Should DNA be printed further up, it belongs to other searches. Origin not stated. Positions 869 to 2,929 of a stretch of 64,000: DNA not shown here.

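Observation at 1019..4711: B12 acyl-CoA mutase with an unrecognised specificity signature, plus an HCL-like ligase: candidate new pathway for a quaternary-carbon acid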

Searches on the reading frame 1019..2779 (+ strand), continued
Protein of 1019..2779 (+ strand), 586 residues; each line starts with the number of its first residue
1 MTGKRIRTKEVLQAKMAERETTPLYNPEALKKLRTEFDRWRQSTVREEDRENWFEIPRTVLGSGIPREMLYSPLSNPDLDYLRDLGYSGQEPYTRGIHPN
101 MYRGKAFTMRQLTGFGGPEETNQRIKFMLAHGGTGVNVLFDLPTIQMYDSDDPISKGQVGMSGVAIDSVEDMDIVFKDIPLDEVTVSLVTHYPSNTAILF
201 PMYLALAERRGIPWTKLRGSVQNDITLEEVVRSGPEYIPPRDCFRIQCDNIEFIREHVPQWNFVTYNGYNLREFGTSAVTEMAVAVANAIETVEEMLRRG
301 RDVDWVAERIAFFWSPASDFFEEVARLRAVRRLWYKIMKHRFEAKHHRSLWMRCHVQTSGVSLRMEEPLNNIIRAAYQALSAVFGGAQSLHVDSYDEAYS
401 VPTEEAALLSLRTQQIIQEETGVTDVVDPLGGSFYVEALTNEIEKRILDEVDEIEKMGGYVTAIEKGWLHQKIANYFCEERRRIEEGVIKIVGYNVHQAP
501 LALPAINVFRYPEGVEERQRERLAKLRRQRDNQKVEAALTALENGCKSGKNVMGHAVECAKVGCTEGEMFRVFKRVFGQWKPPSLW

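Call 73: find_encoding_contigs(protein=P0123, flank=8000, max_places=2)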
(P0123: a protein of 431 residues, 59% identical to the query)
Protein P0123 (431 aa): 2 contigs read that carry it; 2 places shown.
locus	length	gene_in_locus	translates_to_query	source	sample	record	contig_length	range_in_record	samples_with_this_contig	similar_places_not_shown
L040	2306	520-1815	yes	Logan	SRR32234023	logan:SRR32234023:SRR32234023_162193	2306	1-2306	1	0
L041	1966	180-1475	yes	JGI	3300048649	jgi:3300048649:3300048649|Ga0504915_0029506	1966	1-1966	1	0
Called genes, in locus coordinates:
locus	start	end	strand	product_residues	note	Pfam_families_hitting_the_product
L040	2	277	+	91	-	?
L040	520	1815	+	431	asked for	PF01642:MM_CoA_mutase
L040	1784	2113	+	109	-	PF02310:B12-binding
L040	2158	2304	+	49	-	?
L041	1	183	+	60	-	?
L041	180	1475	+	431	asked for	PF01642:MM_CoA_mutase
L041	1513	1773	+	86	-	-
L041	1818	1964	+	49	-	?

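Call 82: find_homologous_proteins(query=L017:1207-2967:+, max_evalue=1e-30)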
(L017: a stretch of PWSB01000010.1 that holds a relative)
Query L017:1207-2967:+ (587 aa): 7971 proteins with E <= 1e-30 among 8000 candidates; the best 120 are listed.
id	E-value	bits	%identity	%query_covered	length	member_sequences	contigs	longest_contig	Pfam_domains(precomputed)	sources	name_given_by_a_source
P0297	0.0e+0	1352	100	100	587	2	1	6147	PF01642.29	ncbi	-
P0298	0.0e+0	1149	84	100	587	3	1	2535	PF01642.29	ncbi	-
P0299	0.0e+0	1135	83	100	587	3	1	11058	PF01642.29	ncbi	-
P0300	0.0e+0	1089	80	100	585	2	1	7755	PF01642.29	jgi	jgi:methylmalonyl-CoA mutase, N-terminal domain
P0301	0.0e+0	1078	79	100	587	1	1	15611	PF01642.29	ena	-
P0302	0.0e+0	1073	78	100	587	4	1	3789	PF01642.29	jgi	jgi:methylmalonyl-CoA mutase N-terminal domain/subunit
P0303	0.0e+0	1067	77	100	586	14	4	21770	PF01642.29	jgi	-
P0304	0.0e+0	1064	77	100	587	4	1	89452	PF01642.29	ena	-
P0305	0.0e+0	1063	77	99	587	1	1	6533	PF01642.29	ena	-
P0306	0.0e+0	1062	77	100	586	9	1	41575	PF01642.29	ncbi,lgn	-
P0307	0.0e+0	1061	76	100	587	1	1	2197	PF01642.29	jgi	jgi:methylmalonyl-CoA mutase N-terminal domain/subunit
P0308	0.0e+0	1061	77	100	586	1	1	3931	PF01642.29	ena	-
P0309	0.0e+0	1060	76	100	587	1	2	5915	PF01642.29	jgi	jgi:methylmalonyl-CoA mutase N-terminal domain/subunit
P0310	0.0e+0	1058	76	100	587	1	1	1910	PF01642.29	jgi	jgi:methylmalonyl-CoA mutase, N-terminal domain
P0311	0.0e+0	1056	76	100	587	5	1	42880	PF01642.29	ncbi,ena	-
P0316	0.0e+0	1019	74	100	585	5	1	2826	PF01642.29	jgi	jgi:methylmalonyl-CoA mutase N-terminal domain/subunit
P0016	9.4e-290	980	70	99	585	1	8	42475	PF01642.29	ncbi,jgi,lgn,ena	-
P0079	5.3e-289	978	70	99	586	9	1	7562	PF01642.29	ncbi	-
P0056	3.0e-285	965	69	99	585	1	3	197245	PF01642.29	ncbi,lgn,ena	-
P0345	7.5e-284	961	70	99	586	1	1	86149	PF01642.29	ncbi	-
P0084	1.2e-283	960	68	100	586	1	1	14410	PF01642.29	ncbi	-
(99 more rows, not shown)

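Call 83: list_cluster_members(proteins=[P0035, P0003, P0053, P0079, P0084, P0016, P0306, P0311, P0345, P0075])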
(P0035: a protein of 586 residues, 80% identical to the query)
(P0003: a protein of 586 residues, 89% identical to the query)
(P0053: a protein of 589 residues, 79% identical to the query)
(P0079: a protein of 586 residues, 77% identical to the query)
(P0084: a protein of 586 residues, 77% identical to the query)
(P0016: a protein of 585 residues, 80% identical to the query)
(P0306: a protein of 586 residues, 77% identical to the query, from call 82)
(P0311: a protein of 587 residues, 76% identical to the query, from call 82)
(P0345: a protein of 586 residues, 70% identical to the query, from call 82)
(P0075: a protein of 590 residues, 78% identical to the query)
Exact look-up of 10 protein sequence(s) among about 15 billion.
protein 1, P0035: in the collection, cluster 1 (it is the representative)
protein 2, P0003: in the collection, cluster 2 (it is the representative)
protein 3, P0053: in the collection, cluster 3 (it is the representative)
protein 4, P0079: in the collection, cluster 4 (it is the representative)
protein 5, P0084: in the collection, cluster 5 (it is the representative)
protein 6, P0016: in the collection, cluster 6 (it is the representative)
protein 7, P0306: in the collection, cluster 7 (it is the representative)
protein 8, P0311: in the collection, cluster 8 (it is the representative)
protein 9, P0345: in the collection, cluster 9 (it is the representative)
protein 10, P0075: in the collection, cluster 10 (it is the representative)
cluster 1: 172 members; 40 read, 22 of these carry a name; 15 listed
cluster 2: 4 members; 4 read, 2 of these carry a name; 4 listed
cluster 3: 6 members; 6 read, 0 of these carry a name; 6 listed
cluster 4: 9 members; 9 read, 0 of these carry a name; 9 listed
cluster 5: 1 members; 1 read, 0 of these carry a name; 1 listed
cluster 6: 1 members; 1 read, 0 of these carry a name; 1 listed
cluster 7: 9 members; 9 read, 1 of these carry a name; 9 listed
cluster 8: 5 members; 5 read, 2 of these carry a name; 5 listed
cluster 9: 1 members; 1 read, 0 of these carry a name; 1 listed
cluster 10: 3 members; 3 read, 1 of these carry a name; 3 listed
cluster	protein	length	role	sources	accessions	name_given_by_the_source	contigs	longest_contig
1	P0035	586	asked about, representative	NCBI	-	-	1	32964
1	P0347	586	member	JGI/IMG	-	methylmalonyl-CoA mutase N-terminal domain/subunit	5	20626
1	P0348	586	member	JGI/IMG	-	methylmalonyl-CoA mutase N-terminal domain/subunit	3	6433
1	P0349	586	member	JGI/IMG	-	methylmalonyl-CoA mutase N-terminal domain/subunit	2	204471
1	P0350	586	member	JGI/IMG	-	methylmalonyl-CoA mutase N-terminal domain/subunit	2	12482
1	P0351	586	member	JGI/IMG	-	methylmalonyl-CoA mutase N-terminal domain/subunit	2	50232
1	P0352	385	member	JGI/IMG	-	methylmalonyl-CoA mutase N-terminal domain/subunit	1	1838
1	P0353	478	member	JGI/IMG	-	methylmalonyl-CoA mutase N-terminal domain/subunit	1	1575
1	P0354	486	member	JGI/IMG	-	methylmalonyl-CoA mutase N-terminal domain/subunit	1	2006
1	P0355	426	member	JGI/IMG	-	methylmalonyl-CoA mutase N-terminal domain/subunit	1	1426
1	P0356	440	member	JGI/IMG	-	methylmalonyl-CoA mutase N-terminal domain/subunit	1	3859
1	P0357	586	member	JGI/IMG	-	methylmalonyl-CoA mutase N-terminal domain/subunit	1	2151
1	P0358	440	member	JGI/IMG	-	methylmalonyl-CoA mutase N-terminal domain/subunit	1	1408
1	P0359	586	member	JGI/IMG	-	methylmalonyl-CoA mutase N-terminal domain/subunit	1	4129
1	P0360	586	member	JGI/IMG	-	methylmalonyl-CoA mutase N-terminal domain/subunit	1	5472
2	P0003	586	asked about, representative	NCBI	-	-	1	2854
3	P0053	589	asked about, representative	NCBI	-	-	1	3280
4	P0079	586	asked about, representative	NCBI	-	-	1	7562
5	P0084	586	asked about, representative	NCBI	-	-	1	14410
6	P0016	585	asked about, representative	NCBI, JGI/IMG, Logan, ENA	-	-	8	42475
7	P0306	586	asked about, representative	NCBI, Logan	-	-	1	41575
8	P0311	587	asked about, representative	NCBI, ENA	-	-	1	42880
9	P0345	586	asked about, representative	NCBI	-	-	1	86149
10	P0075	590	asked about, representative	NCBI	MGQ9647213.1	MAG: acyl-CoA mutase large subunit family protein [Thermodesulfobacteriota bacterium]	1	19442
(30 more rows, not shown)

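Call 86: find_homologous_proteins(query=P0123, max_evalue=1e-30)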
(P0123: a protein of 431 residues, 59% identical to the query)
Query P0123 (431 aa): 4132 proteins with E <= 1e-30 among 8000 candidates; the best 120 are listed.
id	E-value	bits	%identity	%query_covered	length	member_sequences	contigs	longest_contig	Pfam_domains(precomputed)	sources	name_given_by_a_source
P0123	5.2e-290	980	100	100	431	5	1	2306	PF01642.29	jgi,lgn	jgi:methylmalonyl-CoA mutase N-terminal domain/subunit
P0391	6.2e-148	512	59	88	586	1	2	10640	PF01642.29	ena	-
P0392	8.6e-146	505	59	88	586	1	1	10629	PF01642.29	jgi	-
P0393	8.2e-145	501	59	90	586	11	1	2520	PF01642.29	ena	-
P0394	8.9e-145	501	59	88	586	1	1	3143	PF01642.29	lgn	-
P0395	1.5e-144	501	58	90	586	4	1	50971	PF01642.29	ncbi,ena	-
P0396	2.3e-144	500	58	90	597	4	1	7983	PF01642.29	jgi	jgi:methylmalonyl-CoA mutase N-terminal domain/subunit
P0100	4.6e-144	499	59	88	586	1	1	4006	PF01642.29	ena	-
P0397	7.3e-144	498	57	88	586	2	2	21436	PF01642.29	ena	-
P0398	7.4e-144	498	57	90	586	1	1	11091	PF01642.29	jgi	jgi:methylmalonyl-CoA mutase, N-terminal domain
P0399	1.0e-143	498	59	88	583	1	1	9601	PF01642.29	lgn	-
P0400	1.1e-143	498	58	90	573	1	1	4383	PF01642.29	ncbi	-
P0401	1.2e-143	498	58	90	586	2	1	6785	PF01642.29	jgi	-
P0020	2.2e-143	497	59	89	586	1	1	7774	PF01642.29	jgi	jgi:methylmalonyl-CoA mutase N-terminal domain/subunit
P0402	2.4e-143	497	58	90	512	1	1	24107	PF01642.29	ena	-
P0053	1.5e-141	491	59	89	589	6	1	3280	PF01642.29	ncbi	-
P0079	4.4e-140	486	57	88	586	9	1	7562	PF01642.29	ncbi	-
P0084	5.9e-140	485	57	90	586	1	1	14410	PF01642.29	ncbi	-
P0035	6.3e-140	485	57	88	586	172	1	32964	PF01642.29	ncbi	-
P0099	1.2e-139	484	57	89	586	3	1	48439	PF01642.29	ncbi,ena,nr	ncbi:MAG TPA: methylmalonyl-CoA mutase [Dehalococcoidia bacterium]|nr:methylmalonyl-CoA mutase [Deha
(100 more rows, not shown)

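Call 91: search_solved_structures(query=L014:8013-8813:-, max_evalue=1e-30)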
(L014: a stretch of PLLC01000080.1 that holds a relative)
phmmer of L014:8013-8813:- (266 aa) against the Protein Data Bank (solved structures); distinct sequences matched with E-value up to 1e-30: 3.
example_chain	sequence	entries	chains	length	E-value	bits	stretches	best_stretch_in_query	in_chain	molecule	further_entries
2et6_A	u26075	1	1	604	8.7e-33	117.3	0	5-198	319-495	(3R)-hydroxyacyl-CoA dehydrogenase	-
4nbu_A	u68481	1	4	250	8.6e-32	114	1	3-261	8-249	3-oxoacyl-(Acyl-carrier-protein) reductase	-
3woh_A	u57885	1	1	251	8.4e-31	110.8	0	8-261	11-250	SiaM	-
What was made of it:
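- The short-chain dehydrogenase next to family members hits (3R)-hydroxyacyl-CoA dehydrogenase 2et6 best among solved structures (call 91).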

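Call 94: get_annotated_region(hit=H27, flank=7000)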
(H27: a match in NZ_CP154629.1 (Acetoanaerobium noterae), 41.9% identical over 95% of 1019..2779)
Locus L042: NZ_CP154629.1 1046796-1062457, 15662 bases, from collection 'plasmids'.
description: Acetoanaerobium noterae strain DSL2 plasmid pTPELB2, complete sequence
organism: Acetoanaerobium noterae (NCBI taxid 745369)
taxonomy: Bacteria; Bacillota; Clostridia; Peptostreptococcales; Filifactoraceae; Acetoanaerobium; Acetoanaerobium noterae
host: -; source: cell culture,Sludge of a digestion tower of a wastewater treatment plant; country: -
typing (MOB-suite, as given by PLSDB): non-mobilizable
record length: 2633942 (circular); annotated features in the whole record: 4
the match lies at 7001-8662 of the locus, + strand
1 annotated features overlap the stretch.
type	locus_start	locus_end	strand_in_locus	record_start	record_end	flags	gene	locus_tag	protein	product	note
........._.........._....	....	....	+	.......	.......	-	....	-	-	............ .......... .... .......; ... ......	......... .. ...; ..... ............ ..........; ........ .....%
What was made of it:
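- Tried and rejected: The Acetoanaerobium record carried no usable annotation (call 94).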

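Call 95: get_annotated_region(hit=H31, flank=7000)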
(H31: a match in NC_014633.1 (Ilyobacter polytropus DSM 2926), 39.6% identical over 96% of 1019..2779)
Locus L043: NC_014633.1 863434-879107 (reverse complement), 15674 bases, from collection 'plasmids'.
description: Ilyobacter polytropus DSM 2926 plasmid pILYOP01, complete sequence
organism: Ilyobacter polytropus DSM 2926 (NCBI taxid 572544)
taxonomy: Bacteria; Fusobacteriota; Fusobacteriia; Fusobacteriales; Fusobacteriaceae; Ilyobacter; Ilyobacter polytropus; Ilyobacter polytropus DSM 2926
host: -; source: marine mud; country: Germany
typing (MOB-suite, as given by PLSDB): non-mobilizable; replicon rep_cluster_99
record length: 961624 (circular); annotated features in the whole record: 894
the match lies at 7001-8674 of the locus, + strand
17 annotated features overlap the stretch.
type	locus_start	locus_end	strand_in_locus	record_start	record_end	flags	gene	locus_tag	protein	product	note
CDS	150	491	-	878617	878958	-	-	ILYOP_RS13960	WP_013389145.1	helix-turn-helix domain-containing protein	-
CDS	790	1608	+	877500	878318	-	-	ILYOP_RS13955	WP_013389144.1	ATP-binding cassette domain-containing protein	-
CDS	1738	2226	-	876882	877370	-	-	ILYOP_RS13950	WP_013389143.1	hypothetical protein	-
CDS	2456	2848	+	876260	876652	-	-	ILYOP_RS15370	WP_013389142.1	DUF2914 domain-containing protein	-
CDS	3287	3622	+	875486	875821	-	-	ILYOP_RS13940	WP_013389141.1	DUF3870 domain-containing protein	-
CDS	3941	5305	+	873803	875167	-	-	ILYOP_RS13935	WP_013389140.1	membrane protein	-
CDS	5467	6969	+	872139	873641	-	-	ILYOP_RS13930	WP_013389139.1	acetyl-CoA hydrolase/transferase family protein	-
CDS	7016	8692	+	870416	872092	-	-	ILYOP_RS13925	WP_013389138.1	methylmalonyl-CoA mutase family protein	-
CDS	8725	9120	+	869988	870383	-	-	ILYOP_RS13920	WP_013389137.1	cobalamin B12-binding domain-containing protein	-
CDS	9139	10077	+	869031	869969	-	meaB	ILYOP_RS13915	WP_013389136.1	methylmalonyl Co-A mutase-associated GTPase MeaB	GO:1903826 - L-arginine transmembrane transport [Evidence IEA]; GO:0015819 - lysine transport [Evidence IEA]; ...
CDS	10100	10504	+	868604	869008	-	mce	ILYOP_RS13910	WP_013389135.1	methylmalonyl-CoA epimerase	-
CDS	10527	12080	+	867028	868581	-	-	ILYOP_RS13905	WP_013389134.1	acyl-CoA carboxylase subunit beta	-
CDS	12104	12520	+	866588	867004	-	-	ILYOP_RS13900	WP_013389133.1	OadG family protein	-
CDS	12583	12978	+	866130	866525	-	-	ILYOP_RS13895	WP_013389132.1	biotin/lipoyl-containing protein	-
CDS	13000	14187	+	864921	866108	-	-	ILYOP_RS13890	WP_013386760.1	sodium ion-translocating decarboxylase subunit beta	-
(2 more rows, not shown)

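Call 100: find_encoding_contigs(protein=P0122, flank=10000, max_places=2)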
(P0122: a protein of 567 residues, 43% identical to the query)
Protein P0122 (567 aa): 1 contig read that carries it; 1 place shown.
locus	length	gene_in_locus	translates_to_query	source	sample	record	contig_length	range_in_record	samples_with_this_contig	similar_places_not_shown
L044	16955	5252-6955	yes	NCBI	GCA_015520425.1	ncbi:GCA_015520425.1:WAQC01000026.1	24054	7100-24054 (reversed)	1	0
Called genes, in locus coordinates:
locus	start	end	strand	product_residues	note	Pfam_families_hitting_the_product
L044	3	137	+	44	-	?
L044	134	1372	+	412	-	PF13439:Glyco_transf_4, PF13579:Glyco_trans_4_4, PF20706:GT4-conflict (weak), PF00534:Glycos_transf_1, PF13692:Glyco_trans_1_4, PF13524:Glyco_trans_1_2 (weak)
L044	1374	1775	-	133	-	PF01978:TrmB (weak), PF09339:HTH_IclR (weak), PF12802:MarR_2 (weak), PF13384:HTH_23 (weak), PF08279:HTH_11 (weak)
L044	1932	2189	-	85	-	PF05402:PqqD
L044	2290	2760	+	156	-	PF14588:YjgF_endoribonc, PF01042:Ribonuc_L-PSP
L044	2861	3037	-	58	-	PF01361:Tautomerase, PF14552:Tautomerase_2 (weak)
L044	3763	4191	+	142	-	PF00892:EamA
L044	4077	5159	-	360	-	PF00930:DPPIV_N (faint), PF25174:Beta-prop_THOC3 (faint), PF26549:Tricorn_N (weak), PF26550:Tricorn_2nd, PF26549:Tricorn_N, PF07676:PD40 (weak)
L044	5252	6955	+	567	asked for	PF01642:MM_CoA_mutase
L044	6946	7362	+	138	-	PF02310:B12-binding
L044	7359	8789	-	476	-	PF00501:AMP-binding, PF14535:AMP-binding_C_2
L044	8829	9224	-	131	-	PF13452:FAS1_DH_region, PF01575:MaoC_dehydratas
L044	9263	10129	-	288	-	PF02195:ParB_N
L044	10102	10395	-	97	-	-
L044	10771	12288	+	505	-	PF00005:ABC_tran, PF13401:AAA_22 (faint), PF00583:Acetyltransf_1 (weak)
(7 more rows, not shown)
